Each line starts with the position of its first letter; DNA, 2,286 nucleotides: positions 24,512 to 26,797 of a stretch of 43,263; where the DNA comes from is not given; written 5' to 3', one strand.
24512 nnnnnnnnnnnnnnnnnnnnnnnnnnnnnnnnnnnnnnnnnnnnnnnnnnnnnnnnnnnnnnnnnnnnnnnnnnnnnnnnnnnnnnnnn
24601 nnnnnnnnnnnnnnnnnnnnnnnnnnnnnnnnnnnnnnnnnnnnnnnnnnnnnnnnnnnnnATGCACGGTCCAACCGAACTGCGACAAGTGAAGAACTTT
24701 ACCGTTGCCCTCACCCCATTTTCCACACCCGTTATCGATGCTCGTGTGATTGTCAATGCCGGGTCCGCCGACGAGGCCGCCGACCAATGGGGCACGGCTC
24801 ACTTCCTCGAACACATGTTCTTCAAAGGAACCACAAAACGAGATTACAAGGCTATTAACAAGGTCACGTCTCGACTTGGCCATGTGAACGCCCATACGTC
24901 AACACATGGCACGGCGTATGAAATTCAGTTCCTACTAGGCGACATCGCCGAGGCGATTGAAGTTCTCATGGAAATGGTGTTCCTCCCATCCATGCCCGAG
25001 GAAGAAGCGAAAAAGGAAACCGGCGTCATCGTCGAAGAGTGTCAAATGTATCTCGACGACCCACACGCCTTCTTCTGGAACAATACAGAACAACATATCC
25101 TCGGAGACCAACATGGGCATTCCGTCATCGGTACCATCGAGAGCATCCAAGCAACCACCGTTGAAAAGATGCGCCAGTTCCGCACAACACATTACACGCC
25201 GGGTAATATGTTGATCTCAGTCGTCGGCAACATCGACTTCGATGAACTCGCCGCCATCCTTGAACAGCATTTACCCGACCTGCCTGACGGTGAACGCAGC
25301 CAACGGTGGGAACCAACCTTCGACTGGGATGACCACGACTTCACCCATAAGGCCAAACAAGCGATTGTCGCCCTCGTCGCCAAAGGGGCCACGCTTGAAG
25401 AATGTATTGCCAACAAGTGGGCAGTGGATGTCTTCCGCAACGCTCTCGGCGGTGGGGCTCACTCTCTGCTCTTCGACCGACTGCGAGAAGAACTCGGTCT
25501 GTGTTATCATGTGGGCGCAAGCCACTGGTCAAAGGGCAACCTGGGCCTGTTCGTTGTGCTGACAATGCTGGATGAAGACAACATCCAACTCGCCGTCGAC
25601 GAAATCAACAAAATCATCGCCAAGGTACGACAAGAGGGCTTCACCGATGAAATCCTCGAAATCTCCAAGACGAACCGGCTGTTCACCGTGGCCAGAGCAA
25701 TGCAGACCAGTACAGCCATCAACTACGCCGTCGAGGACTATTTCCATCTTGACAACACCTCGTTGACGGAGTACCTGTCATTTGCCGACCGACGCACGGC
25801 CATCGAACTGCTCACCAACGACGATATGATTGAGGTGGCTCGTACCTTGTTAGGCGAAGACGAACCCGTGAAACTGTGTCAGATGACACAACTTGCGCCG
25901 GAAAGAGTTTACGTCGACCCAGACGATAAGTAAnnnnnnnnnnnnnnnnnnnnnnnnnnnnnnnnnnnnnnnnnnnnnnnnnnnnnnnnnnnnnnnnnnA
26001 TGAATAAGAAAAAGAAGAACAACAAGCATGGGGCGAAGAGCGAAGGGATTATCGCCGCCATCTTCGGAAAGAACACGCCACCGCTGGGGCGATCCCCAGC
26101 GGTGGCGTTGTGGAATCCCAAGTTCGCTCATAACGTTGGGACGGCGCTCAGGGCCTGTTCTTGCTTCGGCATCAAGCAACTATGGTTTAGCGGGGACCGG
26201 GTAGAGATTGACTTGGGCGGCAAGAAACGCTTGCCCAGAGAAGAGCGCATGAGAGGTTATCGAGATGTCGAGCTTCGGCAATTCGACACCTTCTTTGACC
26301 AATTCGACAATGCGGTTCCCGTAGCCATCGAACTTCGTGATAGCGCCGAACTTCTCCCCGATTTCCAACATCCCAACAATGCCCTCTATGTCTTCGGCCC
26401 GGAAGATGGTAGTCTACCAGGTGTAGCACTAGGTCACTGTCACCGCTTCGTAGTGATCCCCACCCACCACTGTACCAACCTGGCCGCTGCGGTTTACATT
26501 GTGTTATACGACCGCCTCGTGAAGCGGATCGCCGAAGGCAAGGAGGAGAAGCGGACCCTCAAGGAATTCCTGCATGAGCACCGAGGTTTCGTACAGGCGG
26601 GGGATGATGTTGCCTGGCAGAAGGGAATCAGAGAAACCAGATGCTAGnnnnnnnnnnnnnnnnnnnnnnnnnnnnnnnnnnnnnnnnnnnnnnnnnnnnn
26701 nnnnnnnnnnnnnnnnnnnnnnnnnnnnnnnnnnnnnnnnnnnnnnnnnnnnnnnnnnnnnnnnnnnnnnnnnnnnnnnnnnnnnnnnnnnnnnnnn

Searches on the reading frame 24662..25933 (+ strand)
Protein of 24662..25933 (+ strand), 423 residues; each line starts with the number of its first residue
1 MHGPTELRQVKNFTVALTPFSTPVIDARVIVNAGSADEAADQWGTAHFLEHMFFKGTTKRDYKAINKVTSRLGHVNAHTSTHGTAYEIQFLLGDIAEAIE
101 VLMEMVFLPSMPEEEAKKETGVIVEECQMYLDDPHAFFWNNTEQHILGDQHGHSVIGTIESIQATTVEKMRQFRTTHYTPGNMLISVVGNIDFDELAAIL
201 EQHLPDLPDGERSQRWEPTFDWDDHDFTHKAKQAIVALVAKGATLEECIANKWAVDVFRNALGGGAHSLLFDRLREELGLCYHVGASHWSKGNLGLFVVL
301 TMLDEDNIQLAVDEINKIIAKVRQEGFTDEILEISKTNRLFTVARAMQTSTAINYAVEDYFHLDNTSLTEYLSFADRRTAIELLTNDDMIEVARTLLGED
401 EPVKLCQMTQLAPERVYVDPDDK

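Call 10: search_protein_families(library=pfam, proteins=[window:24662-25933:+], max_evalue=0.001)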
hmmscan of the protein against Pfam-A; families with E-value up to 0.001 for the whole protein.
window:24662-25933:+ (423 aa): 2 families
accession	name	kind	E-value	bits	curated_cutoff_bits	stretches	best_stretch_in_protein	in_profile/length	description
PF05193.26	Peptidase_M16_C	-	3.6e-31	108.9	23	1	166-337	3-179/181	Peptidase M16 inactive domain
PF00675.25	Peptidase_M16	-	1.7e-22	80.4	22.3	1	22-135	10-124/149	Insulinase (Peptidase family M16)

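Call 38: search_protein_families(library=ncbifam, proteins=[window:24662-25933:+], max_evalue=0.001)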
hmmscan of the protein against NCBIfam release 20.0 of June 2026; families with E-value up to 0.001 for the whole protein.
window:24662-25933:+ (423 aa): 4 families
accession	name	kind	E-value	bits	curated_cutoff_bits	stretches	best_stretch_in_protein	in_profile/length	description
NF047421.1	YfmH_fam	equivalog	1.1e-28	100.6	250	1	31-400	48-414/425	EF-P 5-aminopentanol modification-associated protein YfmH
TIGR02110.1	PQQ_syn_pqqF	equivalog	2e-17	63.2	320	1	28-219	25-222/697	pyrroloquinoline quinone biosynthesis protein PqqF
NF047422.1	YfmF_fam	equivalog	3.7e-16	59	285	1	96-395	99-400/412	EF-P 5-aminopentanol modification-associated protein YfmF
NF011681.0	PRK15101.1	equivalog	2.2e-08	32.6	765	1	29-206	70-254/961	pitrilysin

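Call 61: find_homologous_proteins(query=window:24662-25933:+, max_evalue=1e-20)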
Query window:24662-25933:+ (423 aa): 1422 proteins with E <= 1e-20 among 8000 candidates; the best 120 are listed.
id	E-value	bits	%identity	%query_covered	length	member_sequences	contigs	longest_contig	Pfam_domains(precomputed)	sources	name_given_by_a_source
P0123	4.6e-286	966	100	100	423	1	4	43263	PF00675.26,PF05193.27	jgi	-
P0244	7.2e-184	630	67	98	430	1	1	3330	PF00675.26,PF05193.27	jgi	jgi:predicted Zn-dependent peptidase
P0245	1.5e-133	464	52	97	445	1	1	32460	PF00675.26,PF05193.27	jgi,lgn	jgi:predicted Zn-dependent peptidase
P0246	2.5e-126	440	50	95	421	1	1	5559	PF00675.26,PF05193.27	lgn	-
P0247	1.5e-118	414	48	96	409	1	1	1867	PF00675.26,PF05193.27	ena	-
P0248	1.8e-118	414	48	96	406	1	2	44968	PF00675.26,PF05193.27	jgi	jgi:predicted Zn-dependent peptidase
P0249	5.7e-114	399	47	95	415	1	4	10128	PF00675.26,PF05193.27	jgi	jgi:predicted Zn-dependent peptidase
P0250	5.1e-109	383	47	95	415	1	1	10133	PF00675.26,PF05193.27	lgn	-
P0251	1.1e-108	382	45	95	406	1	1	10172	PF00675.26,PF05193.27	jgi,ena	-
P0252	4.6e-106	373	46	96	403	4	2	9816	PF00675.26,PF05193.27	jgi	jgi:predicted Zn-dependent peptidase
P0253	1.3e-105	372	45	96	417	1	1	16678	PF00675.26,PF05193.27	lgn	-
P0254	6.1e-100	353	44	95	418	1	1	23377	PF00675.26,PF05193.27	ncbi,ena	-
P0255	1.1e-99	352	44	94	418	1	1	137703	PF00675.26,PF05193.27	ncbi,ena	-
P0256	6.9e-97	343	43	96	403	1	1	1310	PF00675.26,PF05193.27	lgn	-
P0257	1.6e-94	335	42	95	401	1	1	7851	PF00675.26,PF05193.27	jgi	jgi:predicted Zn-dependent peptidase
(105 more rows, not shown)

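Call 62: find_encoding_contigs(protein=P0245, flank=10000, max_places=2)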
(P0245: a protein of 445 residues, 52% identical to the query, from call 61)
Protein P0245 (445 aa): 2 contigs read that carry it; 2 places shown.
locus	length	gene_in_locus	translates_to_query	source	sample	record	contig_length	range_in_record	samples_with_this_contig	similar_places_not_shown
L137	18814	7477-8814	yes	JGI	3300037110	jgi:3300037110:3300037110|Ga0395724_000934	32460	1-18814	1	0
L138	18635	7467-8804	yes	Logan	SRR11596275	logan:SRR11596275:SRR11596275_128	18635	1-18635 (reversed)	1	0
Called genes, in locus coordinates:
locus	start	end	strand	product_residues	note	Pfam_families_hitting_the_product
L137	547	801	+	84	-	-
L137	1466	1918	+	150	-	PF00550:PP-binding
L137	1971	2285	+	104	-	-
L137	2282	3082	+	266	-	-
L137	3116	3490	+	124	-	-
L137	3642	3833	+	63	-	-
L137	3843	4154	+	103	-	-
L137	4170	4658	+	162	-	-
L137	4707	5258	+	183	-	-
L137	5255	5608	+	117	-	-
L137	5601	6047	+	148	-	-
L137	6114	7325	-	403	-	-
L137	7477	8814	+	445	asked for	PF00675:Peptidase_M16, PF05193:Peptidase_M16_C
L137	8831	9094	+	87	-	-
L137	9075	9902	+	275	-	PF12811:BaxI_1, PF01027:Bax1-I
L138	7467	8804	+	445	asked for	PF00675:Peptidase_M16, PF05193:Peptidase_M16_C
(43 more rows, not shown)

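Call 63: find_encoding_contigs(protein=P0248, flank=10000, max_places=2)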
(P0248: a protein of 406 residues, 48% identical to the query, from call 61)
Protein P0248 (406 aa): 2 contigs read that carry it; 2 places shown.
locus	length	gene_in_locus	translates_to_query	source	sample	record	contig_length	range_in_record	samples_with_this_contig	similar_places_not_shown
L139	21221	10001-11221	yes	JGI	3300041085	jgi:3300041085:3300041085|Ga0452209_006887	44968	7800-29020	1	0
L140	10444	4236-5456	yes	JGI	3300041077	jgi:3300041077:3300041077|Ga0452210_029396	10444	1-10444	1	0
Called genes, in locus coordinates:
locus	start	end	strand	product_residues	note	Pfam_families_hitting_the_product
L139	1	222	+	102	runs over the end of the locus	-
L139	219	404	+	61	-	-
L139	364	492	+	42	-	-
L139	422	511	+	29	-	-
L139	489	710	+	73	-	-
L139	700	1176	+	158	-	-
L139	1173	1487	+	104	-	-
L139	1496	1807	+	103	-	PF07068:Gp23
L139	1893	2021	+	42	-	-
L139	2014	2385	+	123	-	-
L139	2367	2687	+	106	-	-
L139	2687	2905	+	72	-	-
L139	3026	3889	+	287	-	PF01156:IU_nuc_hydro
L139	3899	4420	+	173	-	-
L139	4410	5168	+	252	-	-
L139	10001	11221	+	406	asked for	PF00675:Peptidase_M16, PF05193:Peptidase_M16_C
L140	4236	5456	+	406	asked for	PF00675:Peptidase_M16, PF05193:Peptidase_M16_C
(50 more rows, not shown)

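Call 78: search_dna_similar(query=window:24662-25933:+, collection=phages, mode=protein, max_rows=10)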
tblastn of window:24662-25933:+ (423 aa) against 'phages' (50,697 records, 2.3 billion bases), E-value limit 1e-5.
Records with a match: 25; places in all: 27; records where one place covers at least 80% of the query: 8.
Best place of each record, by identity: <60% 25.
By first word of the organism name: Bacteriophage 15; Bacillus 2; Enterococcus 2; Listeria 2; Acinetobacter 2; Microcystis 1; Staphylococcus 1.
By host as written in the record: - 18; Bacillus megaterium str. ATCC 43725 2; Listeria monocytogenes 2; Microcystis sp. SG03 1; Enterococcus faecalis 1; Staphylococcus aureus 1.
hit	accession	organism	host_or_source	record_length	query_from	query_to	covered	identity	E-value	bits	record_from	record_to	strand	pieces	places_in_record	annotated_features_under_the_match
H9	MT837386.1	Bacteriophage sp.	human fecal samples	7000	31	400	87%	30.0%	1e-35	145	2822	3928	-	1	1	record has no annotation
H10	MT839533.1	Bacteriophage sp.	human fecal samples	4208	31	400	87%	30.0%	1e-34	142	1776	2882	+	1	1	record has no annotation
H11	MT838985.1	Bacteriophage sp.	human fecal samples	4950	19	400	90%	28.3%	1e-34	142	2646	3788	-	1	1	record has no annotation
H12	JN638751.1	Bacillus phage G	Bacillus megaterium str. ATCC 43725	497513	21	419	94%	24.9%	6e-23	107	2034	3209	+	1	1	2: gp2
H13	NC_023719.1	Bacillus phage G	Bacillus megaterium str. ATCC 43725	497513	21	419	94%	24.9%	6e-23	107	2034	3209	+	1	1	2: gp2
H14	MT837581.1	Bacteriophage sp.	human fecal samples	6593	4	397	93%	24.5%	5e-9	64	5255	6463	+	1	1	record has no annotation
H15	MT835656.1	Bacteriophage sp.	human fecal samples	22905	34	347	74%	29.3%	3e-26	117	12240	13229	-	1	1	record has no annotation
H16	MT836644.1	Bacteriophage sp.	human fecal samples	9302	44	400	84%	25.5%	2e-12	76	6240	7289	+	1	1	record has no annotation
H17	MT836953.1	Bacteriophage sp.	human fecal samples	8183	25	362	80%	25.7%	2e-12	76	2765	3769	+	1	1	record has no annotation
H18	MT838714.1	Bacteriophage sp.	human fecal samples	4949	44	339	70%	28.8%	2e-13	78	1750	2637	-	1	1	record has no annotation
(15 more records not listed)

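Call 90: find_encoding_contigs(protein=P0255, flank=10000, max_places=2)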
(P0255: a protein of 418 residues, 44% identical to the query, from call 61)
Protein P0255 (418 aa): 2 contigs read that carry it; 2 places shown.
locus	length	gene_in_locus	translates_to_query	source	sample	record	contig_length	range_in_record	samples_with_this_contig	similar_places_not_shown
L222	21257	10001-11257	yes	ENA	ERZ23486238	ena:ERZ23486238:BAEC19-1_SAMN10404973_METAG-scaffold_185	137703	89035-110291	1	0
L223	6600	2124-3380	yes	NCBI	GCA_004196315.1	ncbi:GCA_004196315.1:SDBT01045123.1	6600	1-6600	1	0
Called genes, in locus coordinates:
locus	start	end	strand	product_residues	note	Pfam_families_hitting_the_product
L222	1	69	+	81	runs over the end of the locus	PF00550:PP-binding, PF14573:PP-binding_2 (weak)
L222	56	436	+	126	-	-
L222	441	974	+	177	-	-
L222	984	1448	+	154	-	-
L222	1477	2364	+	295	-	PF03884:YacG (weak)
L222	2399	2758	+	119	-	-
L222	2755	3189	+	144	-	-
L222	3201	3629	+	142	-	-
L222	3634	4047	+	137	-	-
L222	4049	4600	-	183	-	-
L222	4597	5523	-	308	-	-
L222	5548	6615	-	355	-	-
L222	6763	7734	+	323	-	-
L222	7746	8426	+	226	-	-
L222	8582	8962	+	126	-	-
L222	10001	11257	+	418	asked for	PF00675:Peptidase_M16, PF05193:Peptidase_M16_C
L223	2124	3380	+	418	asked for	PF00675:Peptidase_M16, PF05193:Peptidase_M16_C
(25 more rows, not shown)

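Call 91: find_encoding_contigs(protein=P0253, flank=10000, max_places=2)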
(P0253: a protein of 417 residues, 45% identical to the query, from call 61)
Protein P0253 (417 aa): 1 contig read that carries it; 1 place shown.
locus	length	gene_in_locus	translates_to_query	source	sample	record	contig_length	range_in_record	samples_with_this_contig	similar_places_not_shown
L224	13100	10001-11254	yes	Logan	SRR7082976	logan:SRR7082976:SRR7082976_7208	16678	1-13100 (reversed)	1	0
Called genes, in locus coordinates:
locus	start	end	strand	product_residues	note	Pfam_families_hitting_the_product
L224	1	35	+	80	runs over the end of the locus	-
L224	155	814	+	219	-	-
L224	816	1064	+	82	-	-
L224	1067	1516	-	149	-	-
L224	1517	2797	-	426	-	-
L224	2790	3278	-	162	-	-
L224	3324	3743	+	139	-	-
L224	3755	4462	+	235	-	PF10307:HAD_SAK_1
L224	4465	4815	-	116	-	-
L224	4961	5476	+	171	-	-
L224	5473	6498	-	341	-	-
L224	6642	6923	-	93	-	-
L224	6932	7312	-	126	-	-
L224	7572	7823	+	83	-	PF00550:PP-binding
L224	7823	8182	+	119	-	-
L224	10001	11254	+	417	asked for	PF00675:Peptidase_M16, PF05193:Peptidase_M16_C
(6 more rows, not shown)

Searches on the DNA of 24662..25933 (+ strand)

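Call 83: search_rna_families(source=L137, threshold=gathering)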
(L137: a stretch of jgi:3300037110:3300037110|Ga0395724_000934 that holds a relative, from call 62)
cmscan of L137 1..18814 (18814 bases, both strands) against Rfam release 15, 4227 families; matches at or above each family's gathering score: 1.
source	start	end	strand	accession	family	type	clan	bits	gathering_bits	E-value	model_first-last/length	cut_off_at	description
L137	17871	17941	+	RF00005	tRNA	Gene; tRNA;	CL00001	58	29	1.8e-10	1-71/71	no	tRNA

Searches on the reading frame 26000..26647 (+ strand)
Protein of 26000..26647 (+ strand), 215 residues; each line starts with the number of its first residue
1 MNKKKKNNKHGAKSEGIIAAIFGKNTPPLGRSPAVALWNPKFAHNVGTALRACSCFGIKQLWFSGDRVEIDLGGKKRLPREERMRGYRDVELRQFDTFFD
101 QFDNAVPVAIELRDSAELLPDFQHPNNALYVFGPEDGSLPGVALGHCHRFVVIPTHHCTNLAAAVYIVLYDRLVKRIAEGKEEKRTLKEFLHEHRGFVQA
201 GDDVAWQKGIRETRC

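Call 38: search_protein_families(library=ncbifam, proteins=[window:26000-26647:+], max_evalue=0.001)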
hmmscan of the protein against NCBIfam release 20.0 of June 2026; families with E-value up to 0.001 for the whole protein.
window:26000-26647:+ (215 aa): 1 family
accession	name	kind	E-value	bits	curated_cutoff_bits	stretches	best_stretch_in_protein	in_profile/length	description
TIGR00050.1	rRNA_methyl_1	subfamily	4.9e-09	36.4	167.15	1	127-181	105-162/233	TrmJ/YjtD family RNA methyltransferase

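Call 46: search_protein_families(library=pfam, proteins=[window:26000-26647:+], max_evalue=0.01)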
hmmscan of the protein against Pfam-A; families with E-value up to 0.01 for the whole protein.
window:26000-26647:+ (215 aa): 1 family
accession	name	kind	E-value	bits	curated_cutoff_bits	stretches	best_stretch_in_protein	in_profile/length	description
PF00588.24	SpoU_methylase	-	3.4e-15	56.8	29.7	1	34-170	3-142/142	SpoU rRNA Methylase family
